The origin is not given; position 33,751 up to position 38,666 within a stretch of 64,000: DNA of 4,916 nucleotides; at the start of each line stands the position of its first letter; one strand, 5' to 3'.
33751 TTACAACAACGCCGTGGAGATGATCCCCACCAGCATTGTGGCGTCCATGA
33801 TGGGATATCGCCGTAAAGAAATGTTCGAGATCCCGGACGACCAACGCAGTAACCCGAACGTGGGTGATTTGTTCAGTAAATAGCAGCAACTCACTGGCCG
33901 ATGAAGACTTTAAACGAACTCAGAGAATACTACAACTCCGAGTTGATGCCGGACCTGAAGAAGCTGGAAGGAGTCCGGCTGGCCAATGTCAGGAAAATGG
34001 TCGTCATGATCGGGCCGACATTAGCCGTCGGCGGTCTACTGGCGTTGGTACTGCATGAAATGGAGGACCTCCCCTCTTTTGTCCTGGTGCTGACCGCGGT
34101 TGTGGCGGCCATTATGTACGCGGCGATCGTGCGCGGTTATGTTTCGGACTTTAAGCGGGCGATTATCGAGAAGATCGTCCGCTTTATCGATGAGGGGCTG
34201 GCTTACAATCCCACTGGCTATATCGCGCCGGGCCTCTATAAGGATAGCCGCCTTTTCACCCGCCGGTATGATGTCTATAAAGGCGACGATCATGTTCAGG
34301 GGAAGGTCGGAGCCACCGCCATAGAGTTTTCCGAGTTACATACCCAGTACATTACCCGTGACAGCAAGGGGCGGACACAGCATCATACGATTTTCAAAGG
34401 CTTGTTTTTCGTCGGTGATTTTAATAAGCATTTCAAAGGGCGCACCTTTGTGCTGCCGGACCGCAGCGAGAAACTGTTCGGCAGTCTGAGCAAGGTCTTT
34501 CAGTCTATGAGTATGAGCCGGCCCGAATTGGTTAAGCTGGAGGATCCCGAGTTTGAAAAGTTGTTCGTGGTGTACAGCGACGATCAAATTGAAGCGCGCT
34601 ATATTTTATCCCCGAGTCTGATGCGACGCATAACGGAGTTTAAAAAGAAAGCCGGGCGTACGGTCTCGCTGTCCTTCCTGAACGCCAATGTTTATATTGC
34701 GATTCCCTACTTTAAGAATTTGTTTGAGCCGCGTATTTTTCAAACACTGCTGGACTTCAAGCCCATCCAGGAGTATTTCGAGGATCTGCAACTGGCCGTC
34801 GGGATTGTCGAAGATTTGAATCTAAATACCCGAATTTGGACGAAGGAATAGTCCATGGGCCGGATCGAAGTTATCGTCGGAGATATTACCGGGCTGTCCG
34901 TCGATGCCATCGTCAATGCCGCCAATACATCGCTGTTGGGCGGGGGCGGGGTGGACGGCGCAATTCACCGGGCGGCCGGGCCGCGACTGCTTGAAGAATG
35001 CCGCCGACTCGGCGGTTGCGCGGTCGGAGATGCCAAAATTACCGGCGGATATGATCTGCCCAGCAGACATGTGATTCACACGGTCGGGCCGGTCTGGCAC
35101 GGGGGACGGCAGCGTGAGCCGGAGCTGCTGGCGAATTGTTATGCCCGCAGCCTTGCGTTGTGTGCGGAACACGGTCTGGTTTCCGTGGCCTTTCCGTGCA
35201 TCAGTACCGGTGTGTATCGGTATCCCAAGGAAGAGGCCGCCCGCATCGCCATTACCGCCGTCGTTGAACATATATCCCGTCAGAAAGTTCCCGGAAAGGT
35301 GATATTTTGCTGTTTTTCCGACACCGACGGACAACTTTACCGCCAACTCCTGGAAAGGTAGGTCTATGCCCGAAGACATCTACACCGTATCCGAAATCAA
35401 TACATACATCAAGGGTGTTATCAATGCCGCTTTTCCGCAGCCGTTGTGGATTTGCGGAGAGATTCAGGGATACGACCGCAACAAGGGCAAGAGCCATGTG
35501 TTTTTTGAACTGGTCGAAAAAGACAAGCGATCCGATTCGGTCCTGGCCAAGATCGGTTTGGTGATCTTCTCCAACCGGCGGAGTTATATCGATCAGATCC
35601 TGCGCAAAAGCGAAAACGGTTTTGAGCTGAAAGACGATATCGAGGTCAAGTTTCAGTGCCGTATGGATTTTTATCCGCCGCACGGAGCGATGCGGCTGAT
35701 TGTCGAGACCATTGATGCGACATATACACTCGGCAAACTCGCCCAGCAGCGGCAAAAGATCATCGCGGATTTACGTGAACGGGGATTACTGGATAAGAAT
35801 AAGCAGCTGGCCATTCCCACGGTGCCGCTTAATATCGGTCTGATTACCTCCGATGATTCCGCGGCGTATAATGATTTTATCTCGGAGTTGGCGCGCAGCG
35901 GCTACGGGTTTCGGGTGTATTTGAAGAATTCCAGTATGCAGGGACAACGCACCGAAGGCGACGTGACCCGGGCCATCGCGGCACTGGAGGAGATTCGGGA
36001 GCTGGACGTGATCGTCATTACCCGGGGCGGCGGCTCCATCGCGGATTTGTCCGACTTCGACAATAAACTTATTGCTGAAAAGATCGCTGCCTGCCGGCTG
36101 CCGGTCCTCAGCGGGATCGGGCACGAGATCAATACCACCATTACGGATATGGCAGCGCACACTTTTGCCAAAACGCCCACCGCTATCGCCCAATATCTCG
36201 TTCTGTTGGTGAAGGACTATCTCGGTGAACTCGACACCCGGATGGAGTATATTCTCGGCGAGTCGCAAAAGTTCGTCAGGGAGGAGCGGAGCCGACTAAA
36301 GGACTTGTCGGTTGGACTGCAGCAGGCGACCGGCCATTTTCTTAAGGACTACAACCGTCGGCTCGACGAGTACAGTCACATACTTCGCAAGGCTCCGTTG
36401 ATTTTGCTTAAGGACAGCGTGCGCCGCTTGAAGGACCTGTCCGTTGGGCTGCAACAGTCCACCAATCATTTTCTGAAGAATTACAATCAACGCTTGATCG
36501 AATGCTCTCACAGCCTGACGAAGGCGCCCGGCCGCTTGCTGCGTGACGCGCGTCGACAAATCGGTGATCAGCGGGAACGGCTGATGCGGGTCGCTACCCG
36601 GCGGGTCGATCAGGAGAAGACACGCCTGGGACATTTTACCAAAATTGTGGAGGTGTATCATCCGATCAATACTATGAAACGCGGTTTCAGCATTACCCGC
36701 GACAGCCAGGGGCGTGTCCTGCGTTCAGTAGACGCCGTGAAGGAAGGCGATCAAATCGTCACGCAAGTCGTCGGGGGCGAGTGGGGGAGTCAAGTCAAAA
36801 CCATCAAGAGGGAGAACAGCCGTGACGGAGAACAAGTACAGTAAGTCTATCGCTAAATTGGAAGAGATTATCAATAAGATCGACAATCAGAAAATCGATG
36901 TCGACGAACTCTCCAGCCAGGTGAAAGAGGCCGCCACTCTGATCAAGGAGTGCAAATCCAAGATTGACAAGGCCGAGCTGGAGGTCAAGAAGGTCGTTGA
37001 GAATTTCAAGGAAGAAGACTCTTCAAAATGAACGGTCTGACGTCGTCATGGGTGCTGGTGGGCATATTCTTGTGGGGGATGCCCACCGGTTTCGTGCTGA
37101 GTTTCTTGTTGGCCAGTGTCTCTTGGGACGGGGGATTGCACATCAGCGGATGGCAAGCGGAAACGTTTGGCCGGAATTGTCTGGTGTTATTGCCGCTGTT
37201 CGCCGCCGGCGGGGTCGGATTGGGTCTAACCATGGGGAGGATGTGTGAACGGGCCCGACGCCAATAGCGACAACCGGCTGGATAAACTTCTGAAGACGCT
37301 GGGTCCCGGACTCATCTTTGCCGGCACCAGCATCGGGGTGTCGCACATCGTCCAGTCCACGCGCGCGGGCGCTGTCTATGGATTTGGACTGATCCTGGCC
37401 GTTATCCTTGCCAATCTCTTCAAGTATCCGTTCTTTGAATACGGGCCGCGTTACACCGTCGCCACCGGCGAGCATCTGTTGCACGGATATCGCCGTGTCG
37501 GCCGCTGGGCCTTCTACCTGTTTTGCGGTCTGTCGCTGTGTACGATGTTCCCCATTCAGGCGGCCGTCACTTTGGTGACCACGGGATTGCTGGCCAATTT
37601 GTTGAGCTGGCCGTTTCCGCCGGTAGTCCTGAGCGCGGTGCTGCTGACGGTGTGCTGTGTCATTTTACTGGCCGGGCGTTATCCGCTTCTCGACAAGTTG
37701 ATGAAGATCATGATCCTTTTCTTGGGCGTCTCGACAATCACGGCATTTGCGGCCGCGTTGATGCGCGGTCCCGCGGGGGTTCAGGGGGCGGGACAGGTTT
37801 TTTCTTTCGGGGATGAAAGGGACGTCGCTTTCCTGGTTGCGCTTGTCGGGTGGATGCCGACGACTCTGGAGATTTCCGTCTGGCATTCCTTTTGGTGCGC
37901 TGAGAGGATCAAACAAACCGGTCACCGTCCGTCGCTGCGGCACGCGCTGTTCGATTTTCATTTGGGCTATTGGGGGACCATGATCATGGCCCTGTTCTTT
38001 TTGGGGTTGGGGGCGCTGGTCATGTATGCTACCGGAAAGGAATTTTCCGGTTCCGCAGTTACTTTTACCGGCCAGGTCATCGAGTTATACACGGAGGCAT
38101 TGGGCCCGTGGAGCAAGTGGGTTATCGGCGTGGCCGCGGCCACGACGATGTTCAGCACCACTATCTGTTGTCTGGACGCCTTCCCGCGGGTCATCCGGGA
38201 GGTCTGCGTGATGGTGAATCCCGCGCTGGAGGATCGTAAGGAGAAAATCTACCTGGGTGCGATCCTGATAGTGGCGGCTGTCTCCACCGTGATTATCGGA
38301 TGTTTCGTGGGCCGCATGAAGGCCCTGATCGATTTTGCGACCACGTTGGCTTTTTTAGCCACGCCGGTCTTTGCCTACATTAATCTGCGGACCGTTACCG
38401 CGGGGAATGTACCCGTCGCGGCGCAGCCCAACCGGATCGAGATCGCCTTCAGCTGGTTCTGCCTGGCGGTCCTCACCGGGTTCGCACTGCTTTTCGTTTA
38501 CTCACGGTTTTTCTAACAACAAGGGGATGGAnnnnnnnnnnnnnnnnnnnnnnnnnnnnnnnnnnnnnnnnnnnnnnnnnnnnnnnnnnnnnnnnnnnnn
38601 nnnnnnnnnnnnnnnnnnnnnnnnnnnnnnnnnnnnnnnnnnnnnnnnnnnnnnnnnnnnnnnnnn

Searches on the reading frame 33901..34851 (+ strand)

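Call 3: search_protein_families(library=pfam, proteins=[window:33901-34851:+], max_evalue=0.01)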
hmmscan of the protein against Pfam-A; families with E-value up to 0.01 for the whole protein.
window:33901-34851:+ (316 aa): 1 family
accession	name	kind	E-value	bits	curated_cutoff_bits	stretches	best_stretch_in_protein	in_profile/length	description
PF11335.13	DUF3137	-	3.5e-47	160.2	26.1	1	163-308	1-139/139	Protein of unknown function (DUF3137)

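Call 4: search_protein_families(library=ncbifam, proteins=[window:33901-34851:+], max_evalue=0.01)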
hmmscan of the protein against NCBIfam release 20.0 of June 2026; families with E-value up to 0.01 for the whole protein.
window:33901-34851:+ (316 aa): 0 families

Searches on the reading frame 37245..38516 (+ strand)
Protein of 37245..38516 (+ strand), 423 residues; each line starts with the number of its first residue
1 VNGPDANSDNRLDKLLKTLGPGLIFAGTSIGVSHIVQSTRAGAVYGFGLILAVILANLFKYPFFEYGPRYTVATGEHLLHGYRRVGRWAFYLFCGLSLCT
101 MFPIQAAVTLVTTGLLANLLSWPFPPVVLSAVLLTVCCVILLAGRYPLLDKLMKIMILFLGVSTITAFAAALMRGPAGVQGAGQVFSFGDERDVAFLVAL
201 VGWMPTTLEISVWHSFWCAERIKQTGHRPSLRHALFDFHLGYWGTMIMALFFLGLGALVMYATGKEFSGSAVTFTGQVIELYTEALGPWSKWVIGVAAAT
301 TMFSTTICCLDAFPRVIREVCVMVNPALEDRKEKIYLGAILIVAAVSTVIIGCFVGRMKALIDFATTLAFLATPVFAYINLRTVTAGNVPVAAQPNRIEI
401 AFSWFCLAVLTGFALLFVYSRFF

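Call 3: search_protein_families(library=pfam, proteins=[window:37245-38516:+], max_evalue=0.01)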
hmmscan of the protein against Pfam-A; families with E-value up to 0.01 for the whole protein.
window:37245-38516:+ (423 aa): 1 family
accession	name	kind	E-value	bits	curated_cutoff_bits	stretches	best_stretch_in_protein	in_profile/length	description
PF01566.24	Nramp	-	6.9e-13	48.8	29.8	1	39-376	5-336/357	Natural resistance-associated macrophage protein-like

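Call 4: search_protein_families(library=ncbifam, proteins=[window:37245-38516:+], max_evalue=0.01)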
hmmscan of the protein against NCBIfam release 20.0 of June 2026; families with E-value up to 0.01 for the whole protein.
window:37245-38516:+ (423 aa): 2 families
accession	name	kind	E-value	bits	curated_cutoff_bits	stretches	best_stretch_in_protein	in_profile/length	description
NF037982.1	Nramp_1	equivalog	3.7e-18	65.9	50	2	20-218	1-200/404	Nramp family divalent metal transporter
TIGR01197.1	nramp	subfamily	0.00029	20.2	272.5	1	14-174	2-159/390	metal ion transporter, metal ion (Mn2+/Fe2+) transporter (Nramp) family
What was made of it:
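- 37245..38516 (+): Nramp-like transporter gene, ending 15 nt upstream of the GT-C. It is probably co-transcribed but probably not part of the system. Pfam Nramp, E 7e-13, and NCBIfam Nramp_1 (calls 3, 4).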
